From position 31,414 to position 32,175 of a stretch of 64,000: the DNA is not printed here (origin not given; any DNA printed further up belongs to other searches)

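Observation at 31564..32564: Translationally coupled unknown protein + HEPN (Rx4H) protein: candidate novel toxin-antitoxin or abortive-infection pair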

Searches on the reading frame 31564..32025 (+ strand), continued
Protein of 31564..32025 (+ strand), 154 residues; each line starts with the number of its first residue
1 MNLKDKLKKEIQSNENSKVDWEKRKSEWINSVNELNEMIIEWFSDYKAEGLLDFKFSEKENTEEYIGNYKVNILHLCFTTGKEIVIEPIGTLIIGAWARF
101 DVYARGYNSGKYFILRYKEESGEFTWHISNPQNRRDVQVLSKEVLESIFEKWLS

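Call 51: get_annotated_region(hit=H1, flank=5000)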
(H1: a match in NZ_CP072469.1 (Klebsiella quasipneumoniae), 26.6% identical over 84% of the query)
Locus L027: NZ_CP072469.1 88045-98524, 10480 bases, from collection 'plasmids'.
description: Klebsiella quasipneumoniae strain B6885 plasmid p1B6885, complete sequence
organism: Klebsiella quasipneumoniae (NCBI taxid 1463165)
taxonomy: Bacteria; Pseudomonadota; Gammaproteobacteria; Enterobacterales; Enterobacteriaceae; Klebsiella; Klebsiella quasipneumoniae
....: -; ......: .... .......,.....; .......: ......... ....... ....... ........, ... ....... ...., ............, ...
typing (MOB-suite, as given by PLSDB): non-mobilizable; replicon IncFIB
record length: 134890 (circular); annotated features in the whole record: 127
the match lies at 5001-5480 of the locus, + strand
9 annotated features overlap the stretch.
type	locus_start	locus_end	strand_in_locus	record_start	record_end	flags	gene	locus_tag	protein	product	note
CDS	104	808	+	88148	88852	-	-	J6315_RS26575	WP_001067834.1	IS6-like element IS26 family transposase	GO:0006313 - DNA transposition [Evidence IEA]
CDS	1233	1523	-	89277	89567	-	-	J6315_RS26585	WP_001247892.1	nucleotidyltransferase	-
CDS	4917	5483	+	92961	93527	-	-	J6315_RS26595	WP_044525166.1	hypothetical protein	-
CDS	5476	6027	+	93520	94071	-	-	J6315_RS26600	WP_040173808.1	hypothetical protein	-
CDS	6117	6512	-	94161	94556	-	-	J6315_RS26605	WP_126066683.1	hypothetical protein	-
CDS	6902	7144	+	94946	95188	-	-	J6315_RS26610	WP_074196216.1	hypothetical protein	-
CDS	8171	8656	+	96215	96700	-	-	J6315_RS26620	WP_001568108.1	transglycosylase SLT domain-containing protein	-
CDS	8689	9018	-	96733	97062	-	-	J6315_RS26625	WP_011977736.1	DUF5983 family protein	-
CDS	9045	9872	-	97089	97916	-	-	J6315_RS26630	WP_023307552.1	DUF932 domain-containing protein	-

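Call 54: search_protein_families(library=padloc, proteins=[P0113, P0031], max_evalue=1)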
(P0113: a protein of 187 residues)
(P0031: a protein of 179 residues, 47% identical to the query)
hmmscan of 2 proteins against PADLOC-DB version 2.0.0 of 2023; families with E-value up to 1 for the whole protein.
P0113 (187 aa): 2 families
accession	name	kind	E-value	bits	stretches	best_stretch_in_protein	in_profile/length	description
PDLC01327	Cas8b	-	0.023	13.1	1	3-78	22-98/140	CAS-I-B; effector_LS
PDLC02728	PbeC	-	0.033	10.7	1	14-71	480-537/671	PbeC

P0031 (179 aa): 1 family
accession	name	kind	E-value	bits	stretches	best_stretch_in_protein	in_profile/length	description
PDLC02248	AbiEi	-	0.0012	16.6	1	32-90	76-134/198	AbiEi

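Call 61: find_homologous_proteins(query=A3, max_evalue=0.00001)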
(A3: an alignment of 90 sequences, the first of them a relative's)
Query A3 (90 sequences) (154 aa, profile of the alignment): 179 proteins with E <= 0.00001 among 2084 candidates; the best 120 are listed.
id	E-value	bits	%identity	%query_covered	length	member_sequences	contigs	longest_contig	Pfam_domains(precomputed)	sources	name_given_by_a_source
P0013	3.6e-47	177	65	100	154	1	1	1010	-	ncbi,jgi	jgi:hypothetical protein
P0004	9.2e-47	176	72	100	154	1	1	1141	-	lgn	-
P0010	1.1e-46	176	70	100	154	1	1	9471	-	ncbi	-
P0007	1.9e-46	175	70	100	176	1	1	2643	-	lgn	-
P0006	3.1e-46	174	72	100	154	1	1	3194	-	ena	-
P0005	6.1e-46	173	72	100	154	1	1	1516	-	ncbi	-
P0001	7.4e-46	173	100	100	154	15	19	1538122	-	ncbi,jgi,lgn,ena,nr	ncbi:MAG TPA: hypothetical protein PLI47_08505 [Bacteroidia bacterium]|nr:hypothetical protein [Bact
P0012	1.1e-45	173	66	100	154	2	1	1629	-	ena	-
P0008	1.1e-45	173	67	100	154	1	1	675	-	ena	-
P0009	2.4e-45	172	69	100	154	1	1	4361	-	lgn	-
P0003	2.6e-45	171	72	100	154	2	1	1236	-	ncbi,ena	ncbi:hypothetical protein ES705_49983 [subsurface metagenome]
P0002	5.7e-45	170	82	100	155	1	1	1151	-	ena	-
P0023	7.9e-45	170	61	99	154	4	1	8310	-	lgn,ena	-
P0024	2.2e-44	168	55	100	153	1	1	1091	-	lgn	-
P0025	2.2e-44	168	56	100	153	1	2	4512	-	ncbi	-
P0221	6.9e-43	164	35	84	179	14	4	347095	-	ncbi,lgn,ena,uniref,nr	ncbi:hypothetical protein DV713_01400 [Parageobacillus thermoglucosidasius]|uniref:hypothetical prot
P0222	7.5e-42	160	38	68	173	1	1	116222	-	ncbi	ncbi:conserved hypothetical protein [Candidatus Magnetomoraceae bacterium gMMP-1]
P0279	3.8e-36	142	25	71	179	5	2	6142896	-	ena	-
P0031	8.7e-36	140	47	55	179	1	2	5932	-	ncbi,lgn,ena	-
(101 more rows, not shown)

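Call 62: find_encoding_contigs(protein=P0221, flank=4000, max_places=2)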
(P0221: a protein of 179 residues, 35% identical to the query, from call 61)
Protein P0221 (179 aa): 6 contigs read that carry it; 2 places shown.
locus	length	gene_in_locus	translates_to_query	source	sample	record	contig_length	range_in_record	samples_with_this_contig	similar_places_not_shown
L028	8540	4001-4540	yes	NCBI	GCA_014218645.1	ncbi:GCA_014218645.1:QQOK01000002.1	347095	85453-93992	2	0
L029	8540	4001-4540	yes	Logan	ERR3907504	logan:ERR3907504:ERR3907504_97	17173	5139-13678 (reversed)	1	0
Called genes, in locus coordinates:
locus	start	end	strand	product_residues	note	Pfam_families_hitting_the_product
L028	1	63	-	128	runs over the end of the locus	PF26154:DUF8042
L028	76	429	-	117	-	PF05400:FliT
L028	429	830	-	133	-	PF02561:FliS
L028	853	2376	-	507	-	PF02465:FliD_N, PF07195:FliD_C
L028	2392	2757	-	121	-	PF03646:FlaG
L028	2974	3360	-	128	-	-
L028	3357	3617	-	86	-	-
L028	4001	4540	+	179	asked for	-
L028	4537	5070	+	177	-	-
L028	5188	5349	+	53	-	-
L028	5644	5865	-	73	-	-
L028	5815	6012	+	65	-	PF03050:DDE_Tnp_IS66 (weak)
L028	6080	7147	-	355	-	PF00535:Glycos_transf_2, PF00515:TPR_1 (faint), PF07719:TPR_2 (faint)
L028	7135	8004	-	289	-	PF01370:Epimerase, PF04321:RmlD_sub_bind, PF01073:3Beta_HSD, PF02719:Polysacc_synt_2, PF07993:NAD_binding_4, PF16363:GDP_Man_Dehyd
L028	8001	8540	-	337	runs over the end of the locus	PF01073:3Beta_HSD, PF01370:Epimerase, PF02719:Polysacc_synt_2, PF04321:RmlD_sub_bind, PF07993:NAD_binding_4, PF13460:NAD_binding_10 (weak), PF16363:GDP_Man_Dehyd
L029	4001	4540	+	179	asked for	-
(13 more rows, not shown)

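Call 63: find_encoding_contigs(protein=P0222, flank=4000, max_places=1)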
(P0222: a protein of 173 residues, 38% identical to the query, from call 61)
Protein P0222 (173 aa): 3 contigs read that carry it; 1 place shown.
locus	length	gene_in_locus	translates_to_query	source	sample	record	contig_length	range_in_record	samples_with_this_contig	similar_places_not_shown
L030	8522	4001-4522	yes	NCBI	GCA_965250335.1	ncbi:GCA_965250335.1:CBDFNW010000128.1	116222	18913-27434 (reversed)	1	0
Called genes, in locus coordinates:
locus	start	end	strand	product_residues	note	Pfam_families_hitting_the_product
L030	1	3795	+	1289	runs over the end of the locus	PF21088:MS_channel_1st, PF00924:MS_channel_2nd, PF21082:MS_channel_3rd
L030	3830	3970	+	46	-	-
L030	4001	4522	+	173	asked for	-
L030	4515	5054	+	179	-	-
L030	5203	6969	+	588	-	PF00496:SBP_bac_5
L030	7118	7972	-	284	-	-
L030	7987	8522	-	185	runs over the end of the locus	PF13145:Rotamase_2 (weak)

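Call 64: find_encoding_contigs(protein=P0279, flank=4000, max_places=1)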
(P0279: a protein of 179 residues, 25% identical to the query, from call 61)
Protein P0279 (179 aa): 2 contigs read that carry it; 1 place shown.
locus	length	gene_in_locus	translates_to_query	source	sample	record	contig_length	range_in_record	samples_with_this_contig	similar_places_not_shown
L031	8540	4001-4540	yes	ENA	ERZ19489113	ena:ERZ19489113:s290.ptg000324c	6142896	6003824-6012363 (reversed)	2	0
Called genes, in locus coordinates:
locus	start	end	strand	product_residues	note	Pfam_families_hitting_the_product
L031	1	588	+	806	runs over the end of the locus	PF13589:HATPase_c_3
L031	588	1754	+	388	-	PF01170:UPF0020 (faint), PF01555:N6_N4_Mtase (faint), PF08241:Methyltransf_11 (faint), PF13649:Methyltransf_25 (faint)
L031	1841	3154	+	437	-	PF02463:SMC_N (faint), PF13476:AAA_23 (weak), PF13304:AAA_21, PF13175:AAA_15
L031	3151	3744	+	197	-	-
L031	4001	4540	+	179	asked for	-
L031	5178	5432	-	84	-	PF13744:HTH_37 (weak)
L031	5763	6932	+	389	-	PF13173:AAA_14, PF13635:DUF4143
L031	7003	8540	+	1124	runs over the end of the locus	PF04313:HSDR_N, PF00270:DEAD (weak), PF04851:ResIII, PF18766:SWI2_SNF2, PF22679:T1R_D3-like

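Call 72: search_dna_similar(query=P0221, collection=phages, mode=protein, max_evalue=0.001, max_rows=15)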
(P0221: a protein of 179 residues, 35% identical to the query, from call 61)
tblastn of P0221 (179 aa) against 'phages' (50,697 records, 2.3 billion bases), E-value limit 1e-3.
No match.

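Call 73: search_dna_similar(query=P0001, collection=plasmids, mode=protein, max_evalue=0.001, max_rows=25)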
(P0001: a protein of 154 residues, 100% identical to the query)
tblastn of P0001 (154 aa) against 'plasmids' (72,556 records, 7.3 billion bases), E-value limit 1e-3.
Records with a match: 2; places in all: 2; records where one place covers at least 80% of the query: 0.
Best place of each record, by identity: <60% 2.
By first word of the organism name: Aneurinibacillus 1; Klebsiella 1.
By predicted mobility (MOB-suite, as given by PLSDB): non-mobilizable 2.
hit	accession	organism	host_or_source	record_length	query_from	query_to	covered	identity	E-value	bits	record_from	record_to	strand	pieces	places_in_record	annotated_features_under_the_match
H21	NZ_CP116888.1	Aneurinibacillus sp. Ricciae_BoGa-3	whole organism,Plant material,Lab grown ...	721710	2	115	74%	34.7%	3e-6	53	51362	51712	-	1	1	hypothetical protein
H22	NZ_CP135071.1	Klebsiella variicola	Homo sapiens,stool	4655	2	116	75%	29.6%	8e-4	45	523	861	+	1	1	hypothetical protein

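Call 74: search_protein_families(library=pfam, proteins=[L005:736-1344:+, L005:355-585:-, L006:2766-2876:+], max_evalue=0.5)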
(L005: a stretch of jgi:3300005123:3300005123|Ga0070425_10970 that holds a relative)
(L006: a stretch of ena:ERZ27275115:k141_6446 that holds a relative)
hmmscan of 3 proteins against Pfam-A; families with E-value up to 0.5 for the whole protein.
L005:736-1344:+ (203 aa): 10 families
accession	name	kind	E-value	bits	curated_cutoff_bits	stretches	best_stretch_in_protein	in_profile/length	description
PF00239.26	Resolvase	-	6.7e-33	114.3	23.3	1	2-143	1-144/145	Resolvase, N terminal domain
PF13936.12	HTH_38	-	1.1e-06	28.6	27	1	158-194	7-42/44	Helix-turn-helix domain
PF13730.12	HTH_36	-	0.0041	17.3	25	1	172-195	22-48/55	Helix-turn-helix domain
PF08279.18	HTH_11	-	0.006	16.9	25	1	162-194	3-37/55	HTH domain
PF05496.18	RuvB_N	-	0.018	15.2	27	1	46-100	69-120/159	Holliday junction DNA helicase RuvB P-loop domain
PF11427.14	HTH_Tnp_Tc3_1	-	0.023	15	21.1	1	168-195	16-43/50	Tc3 transposase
PF00196.25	GerE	-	0.038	14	23.5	1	158-194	3-39/57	Bacterial regulatory proteins, luxR family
PF08281.18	Sigma70_r4_2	-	0.049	13.7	25.7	1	158-194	11-48/54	Sigma-70, region 4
PF06322.17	Phage_NinH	-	0.064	13.6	29.8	1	167-196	11-40/60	Phage NinH protein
PF04545.22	Sigma70_r4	-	0.22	11.5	24.1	0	156-192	3-40/50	Sigma-70, region 4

L005:355-585:- (76 aa): 1 family
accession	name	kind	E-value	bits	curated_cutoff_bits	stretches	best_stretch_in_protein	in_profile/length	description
PF11020.14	DUF2610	-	0.15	12.4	21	1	44-75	42-73/81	Domain of unknown function (DUF2610)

L006:2766-2876:+ (37 aa): 0 families

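Call 76: find_encoding_contigs(protein=P0071, flank=3000, max_places=1)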
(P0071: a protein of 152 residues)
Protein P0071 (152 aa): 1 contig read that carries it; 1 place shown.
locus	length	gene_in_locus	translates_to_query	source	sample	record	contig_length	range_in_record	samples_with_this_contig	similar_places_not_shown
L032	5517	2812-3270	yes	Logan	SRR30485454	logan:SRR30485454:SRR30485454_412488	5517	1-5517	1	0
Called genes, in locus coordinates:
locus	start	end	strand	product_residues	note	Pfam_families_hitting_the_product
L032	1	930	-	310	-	?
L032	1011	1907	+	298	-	PF13487:HD_5, PF01966:HD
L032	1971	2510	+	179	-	-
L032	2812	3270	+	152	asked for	-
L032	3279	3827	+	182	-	-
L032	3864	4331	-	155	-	-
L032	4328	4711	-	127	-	PF14076:DUF4258 (weak)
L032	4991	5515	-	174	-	?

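Call 77: find_encoding_contigs(protein=P0119, flank=3000, max_places=1)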
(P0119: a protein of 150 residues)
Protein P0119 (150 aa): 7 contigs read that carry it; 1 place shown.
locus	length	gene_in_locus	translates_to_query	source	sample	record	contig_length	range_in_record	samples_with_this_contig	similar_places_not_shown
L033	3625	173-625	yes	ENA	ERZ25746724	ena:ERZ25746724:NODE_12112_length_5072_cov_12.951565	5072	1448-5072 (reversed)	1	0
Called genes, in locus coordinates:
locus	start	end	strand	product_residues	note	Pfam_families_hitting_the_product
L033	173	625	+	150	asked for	-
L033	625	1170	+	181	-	-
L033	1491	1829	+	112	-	-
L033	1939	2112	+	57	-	-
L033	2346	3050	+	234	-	-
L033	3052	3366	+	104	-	-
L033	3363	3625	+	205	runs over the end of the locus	-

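Call 78: find_encoding_contigs(protein=P0128, flank=3000, max_places=1)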
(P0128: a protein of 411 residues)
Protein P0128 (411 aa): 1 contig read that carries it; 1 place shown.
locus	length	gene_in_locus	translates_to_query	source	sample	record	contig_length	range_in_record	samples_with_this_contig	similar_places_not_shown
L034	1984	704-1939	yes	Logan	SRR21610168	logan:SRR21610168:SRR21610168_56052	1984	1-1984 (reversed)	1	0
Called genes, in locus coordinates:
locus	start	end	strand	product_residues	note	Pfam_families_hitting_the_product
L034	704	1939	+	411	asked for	-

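Call 82: search_protein_families(library=phrogs, proteins=[P0001, P0221], max_evalue=0.1)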
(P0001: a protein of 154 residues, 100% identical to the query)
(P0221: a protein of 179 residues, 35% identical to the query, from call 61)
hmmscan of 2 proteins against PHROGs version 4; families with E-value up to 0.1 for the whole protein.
P0001 (154 aa): 0 families

P0221 (179 aa): 0 families

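Call 86: fold_search(model_id=the predicted structure, library=viral)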
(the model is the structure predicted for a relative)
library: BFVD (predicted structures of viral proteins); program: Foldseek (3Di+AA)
matches with E <= 10: 570; with E <= 0.001: 0
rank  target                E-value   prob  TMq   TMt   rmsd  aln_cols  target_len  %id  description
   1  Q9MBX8                3.4e-02  0.80  0.31  0.33  15.7       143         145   15  (no name in the UniProt tables at hand)
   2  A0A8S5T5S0            9.3e-02  0.82  0.40  0.44  11.5       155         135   11  Uncharacterized protein [Siphoviridae sp. ctGpg14]
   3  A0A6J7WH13            1.1e-01  0.54  0.22  0.32  14.5       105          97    8  Uncharacterized protein [uncultured Caudovirales phage]
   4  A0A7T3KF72            1.2e-01  0.57  0.31  0.23   9.6       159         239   11  Uncharacterized protein [Campylobacter phage F358]
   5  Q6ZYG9                2.0e-01  0.09  0.17  0.15  16.1       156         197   12  Uncharacterized protein [Pyrobaculum spherical virus (isolate United States/Yellowstone)]
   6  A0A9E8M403            2.3e-01  0.63  0.36  0.42  11.8       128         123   12  (no name in the UniProt tables at hand)
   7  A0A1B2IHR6            3.2e-01  0.12  0.17  0.18  17.2       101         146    4  Uncharacterized protein [Mycobacterium phage Laurie]
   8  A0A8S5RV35            3.7e-01  0.21  0.27  0.15  17.0       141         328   13  Uncharacterized protein [Siphoviridae sp. ctHip2]
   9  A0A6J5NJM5            3.7e-01  0.18  0.22  0.19  18.1       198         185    5  Uncharacterized protein [uncultured Caudovirales phage]
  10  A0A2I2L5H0            3.7e-01  0.16  0.24  0.21  16.9       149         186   15  Uncharacterized protein [Orpheovirus IHUMI-LCC2]
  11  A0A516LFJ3            3.9e-01  0.10  0.17  0.21  16.1       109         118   10  (no name in the UniProt tables at hand)
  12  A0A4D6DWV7            4.2e-01  0.11  0.18  0.12  15.0       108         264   14  Uncharacterized protein [Edwardsiella phage pEt-SU]
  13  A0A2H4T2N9            4.4e-01  0.06  0.16  0.08  13.3       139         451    6  GrBNV gp06-like protein [Tomelloso virus]
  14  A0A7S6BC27            4.7e-01  0.20  0.26  0.08  13.9       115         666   13  Uncharacterized protein [Macrophomina phaseolina chrysovirus 2]
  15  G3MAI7                4.9e-01  0.33  0.29  0.37  11.5       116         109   10  Gp446 [Bacillus phage G]
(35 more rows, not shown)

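Call 95: find_encoding_contigs(protein=P0208, flank=2500, max_places=1)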
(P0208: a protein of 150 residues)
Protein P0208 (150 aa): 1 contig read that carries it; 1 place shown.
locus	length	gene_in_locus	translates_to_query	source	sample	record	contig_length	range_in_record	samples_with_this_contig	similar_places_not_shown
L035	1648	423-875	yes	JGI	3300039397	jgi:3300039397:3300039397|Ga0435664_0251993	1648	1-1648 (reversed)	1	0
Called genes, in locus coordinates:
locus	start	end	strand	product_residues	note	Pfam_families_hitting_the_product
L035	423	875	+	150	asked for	-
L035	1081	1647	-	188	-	?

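Call 96: find_encoding_contigs(protein=P0199, flank=2500, max_places=1)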
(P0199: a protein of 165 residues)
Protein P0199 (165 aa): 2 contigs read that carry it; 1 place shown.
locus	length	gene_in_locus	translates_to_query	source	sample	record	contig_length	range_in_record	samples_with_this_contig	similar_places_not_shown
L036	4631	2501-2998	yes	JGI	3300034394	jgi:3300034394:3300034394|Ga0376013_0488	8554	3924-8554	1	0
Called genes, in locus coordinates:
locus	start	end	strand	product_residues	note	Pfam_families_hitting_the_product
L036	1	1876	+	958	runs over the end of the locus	PF08126:Propeptide_C25, PF01364:Peptidase_C25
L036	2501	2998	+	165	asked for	-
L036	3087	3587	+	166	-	-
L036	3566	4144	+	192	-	-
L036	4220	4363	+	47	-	-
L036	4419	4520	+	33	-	-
